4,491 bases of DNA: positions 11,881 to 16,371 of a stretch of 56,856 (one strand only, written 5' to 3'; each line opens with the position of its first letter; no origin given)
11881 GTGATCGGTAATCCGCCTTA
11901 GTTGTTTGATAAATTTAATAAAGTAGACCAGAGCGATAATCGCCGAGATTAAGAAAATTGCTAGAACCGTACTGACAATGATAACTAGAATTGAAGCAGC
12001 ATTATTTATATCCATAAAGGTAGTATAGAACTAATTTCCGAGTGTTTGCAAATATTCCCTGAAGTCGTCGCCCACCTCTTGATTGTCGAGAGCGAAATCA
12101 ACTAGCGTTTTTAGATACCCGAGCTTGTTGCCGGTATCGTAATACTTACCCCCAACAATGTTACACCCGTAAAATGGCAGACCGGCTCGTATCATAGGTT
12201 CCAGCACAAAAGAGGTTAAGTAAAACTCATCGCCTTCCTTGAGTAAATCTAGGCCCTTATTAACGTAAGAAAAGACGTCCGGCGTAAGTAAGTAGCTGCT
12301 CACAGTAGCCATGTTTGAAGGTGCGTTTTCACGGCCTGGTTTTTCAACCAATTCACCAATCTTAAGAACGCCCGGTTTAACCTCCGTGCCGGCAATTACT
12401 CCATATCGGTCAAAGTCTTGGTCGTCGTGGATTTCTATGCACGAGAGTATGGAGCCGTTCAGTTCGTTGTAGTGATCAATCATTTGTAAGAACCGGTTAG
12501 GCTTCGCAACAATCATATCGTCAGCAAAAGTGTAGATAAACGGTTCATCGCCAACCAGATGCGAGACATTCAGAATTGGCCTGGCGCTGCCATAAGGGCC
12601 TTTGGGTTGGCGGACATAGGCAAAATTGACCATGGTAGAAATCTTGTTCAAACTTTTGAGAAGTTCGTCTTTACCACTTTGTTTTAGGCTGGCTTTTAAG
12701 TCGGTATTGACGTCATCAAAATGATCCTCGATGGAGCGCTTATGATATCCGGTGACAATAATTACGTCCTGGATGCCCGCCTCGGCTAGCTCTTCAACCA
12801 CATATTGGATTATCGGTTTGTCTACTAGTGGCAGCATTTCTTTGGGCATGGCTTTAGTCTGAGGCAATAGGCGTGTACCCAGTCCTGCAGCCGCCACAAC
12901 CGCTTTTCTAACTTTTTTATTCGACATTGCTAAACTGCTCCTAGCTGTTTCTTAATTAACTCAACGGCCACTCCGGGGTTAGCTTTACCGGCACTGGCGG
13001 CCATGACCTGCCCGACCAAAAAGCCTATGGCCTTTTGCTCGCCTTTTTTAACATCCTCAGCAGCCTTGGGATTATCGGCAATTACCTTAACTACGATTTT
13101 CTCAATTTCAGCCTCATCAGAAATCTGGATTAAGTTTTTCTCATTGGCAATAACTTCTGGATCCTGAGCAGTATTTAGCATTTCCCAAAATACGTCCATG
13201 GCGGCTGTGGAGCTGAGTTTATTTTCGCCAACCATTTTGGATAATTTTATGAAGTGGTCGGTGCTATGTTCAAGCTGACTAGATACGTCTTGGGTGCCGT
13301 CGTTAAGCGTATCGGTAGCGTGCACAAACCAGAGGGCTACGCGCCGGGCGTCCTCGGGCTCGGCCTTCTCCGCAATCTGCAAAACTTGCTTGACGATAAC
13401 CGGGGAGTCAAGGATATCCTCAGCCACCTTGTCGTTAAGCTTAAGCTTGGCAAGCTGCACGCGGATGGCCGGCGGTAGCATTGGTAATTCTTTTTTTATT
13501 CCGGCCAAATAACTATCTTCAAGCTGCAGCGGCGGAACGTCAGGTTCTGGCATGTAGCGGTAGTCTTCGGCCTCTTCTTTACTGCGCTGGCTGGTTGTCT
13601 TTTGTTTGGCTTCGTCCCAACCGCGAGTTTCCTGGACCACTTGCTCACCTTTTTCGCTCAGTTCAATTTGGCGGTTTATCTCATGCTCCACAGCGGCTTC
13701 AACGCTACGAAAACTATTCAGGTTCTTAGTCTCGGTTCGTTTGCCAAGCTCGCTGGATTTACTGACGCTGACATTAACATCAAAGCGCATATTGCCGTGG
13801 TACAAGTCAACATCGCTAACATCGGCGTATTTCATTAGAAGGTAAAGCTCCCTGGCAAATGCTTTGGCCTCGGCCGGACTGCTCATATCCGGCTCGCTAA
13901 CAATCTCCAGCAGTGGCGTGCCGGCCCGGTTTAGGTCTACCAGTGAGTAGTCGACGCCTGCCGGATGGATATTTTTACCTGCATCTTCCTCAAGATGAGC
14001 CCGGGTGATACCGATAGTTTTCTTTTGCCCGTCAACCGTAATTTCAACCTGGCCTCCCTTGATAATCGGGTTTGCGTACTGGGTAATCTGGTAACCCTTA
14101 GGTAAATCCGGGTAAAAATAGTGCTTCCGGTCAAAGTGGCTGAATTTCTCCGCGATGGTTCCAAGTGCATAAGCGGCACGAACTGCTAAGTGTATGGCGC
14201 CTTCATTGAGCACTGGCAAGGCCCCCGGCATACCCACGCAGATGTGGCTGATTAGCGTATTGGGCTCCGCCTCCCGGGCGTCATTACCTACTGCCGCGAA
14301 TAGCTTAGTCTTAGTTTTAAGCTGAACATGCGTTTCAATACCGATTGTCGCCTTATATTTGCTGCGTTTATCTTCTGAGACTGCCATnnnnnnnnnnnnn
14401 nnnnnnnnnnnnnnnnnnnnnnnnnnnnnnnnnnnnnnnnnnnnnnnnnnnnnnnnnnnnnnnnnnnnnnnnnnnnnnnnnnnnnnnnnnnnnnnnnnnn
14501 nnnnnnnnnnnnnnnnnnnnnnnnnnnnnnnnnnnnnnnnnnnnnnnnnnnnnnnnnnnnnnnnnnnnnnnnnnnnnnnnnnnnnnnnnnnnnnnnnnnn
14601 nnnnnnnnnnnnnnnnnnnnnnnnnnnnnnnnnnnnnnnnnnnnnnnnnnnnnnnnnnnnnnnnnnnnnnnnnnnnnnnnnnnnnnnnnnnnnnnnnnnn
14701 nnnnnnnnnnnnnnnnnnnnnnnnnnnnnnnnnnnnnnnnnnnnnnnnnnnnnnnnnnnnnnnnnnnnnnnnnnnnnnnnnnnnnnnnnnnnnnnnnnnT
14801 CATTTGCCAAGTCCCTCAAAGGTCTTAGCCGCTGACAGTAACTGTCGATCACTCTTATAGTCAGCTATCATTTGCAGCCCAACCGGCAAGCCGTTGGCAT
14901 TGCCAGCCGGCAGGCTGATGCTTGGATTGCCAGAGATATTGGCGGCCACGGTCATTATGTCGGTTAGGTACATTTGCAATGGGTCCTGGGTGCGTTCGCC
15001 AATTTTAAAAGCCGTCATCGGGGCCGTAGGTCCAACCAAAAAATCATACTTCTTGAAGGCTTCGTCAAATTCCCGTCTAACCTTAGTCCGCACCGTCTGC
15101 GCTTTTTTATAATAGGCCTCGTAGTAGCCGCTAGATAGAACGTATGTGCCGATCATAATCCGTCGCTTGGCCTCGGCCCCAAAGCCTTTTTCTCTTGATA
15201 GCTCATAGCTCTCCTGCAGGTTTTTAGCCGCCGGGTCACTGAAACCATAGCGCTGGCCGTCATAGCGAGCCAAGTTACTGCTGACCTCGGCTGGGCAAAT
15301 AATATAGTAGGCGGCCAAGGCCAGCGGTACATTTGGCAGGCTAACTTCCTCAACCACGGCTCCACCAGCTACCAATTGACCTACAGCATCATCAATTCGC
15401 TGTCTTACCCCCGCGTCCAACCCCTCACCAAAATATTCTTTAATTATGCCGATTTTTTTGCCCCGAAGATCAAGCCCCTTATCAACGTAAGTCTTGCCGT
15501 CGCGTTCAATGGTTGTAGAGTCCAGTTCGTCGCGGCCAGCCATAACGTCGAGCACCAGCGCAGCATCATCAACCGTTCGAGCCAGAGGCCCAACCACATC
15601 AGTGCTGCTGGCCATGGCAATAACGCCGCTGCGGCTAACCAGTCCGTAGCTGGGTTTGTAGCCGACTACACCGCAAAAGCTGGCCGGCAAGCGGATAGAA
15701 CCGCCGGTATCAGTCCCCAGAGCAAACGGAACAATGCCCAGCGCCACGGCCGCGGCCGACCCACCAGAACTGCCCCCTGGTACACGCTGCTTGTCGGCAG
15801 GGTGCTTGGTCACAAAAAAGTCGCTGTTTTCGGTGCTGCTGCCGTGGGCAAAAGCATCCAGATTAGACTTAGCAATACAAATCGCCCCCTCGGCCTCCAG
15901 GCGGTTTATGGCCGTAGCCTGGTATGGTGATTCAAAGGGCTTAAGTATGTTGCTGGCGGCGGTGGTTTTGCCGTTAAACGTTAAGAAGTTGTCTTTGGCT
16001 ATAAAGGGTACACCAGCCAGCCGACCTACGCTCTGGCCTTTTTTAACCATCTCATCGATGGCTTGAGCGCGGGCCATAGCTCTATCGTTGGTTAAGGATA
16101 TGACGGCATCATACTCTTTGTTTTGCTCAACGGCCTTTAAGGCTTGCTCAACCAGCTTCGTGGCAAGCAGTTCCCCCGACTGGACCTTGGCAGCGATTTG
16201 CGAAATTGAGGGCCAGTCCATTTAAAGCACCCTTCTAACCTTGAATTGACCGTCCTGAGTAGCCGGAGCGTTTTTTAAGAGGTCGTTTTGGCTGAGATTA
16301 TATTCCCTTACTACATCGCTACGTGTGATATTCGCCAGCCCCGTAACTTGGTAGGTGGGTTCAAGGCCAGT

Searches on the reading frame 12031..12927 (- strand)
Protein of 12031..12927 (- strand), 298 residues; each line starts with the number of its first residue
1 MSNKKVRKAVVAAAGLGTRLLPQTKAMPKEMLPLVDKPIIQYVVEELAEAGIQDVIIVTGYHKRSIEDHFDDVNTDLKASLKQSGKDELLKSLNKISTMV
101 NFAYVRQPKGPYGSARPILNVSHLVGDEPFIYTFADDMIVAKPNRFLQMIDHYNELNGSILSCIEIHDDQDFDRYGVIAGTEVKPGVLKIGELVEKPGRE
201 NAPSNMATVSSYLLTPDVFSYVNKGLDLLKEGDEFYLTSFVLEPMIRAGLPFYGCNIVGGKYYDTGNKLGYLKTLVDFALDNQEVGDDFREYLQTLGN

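Call 37: search_protein_families(library=pfam, proteins=[window:12031-12927:-], max_evalue=0.001)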
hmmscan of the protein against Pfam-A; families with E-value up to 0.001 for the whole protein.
window:12031-12927:- (298 aa): 2 families
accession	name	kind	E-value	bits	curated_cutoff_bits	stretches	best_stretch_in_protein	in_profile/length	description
PF00483.29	NTP_transferase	-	9.8e-32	110.9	21.2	1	8-273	1-237/245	Nucleotidyl transferase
PF12804.13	NTP_transf_3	-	4e-08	34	27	1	9-71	1-56/160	MobA-like NTP transferase domain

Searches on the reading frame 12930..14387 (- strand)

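Call 37: search_protein_families(library=pfam, proteins=[window:12930-14387:-], max_evalue=0.001)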
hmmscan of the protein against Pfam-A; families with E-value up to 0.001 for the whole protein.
window:12930-14387:- (485 aa): 2 families
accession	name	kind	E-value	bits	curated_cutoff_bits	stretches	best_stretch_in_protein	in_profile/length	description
PF02934.20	GatB_N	-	8.5e-112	373.3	23.4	1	14-294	2-276/277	GatB/GatE catalytic domain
PF02637.23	GatB_Yqey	-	4.7e-36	124.3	27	1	345-482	11-148/148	GatB domain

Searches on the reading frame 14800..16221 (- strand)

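Call 38: search_protein_families(library=pfam, proteins=[window:14800-16221:-], max_evalue=0.001)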
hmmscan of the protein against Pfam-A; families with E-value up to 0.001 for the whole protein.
window:14800-16221:- (473 aa): 1 family
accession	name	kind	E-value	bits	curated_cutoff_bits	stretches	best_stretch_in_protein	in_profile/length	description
PF01425.27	Amidase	-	2.1e-137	459.2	27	1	23-462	2-445/445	Amidase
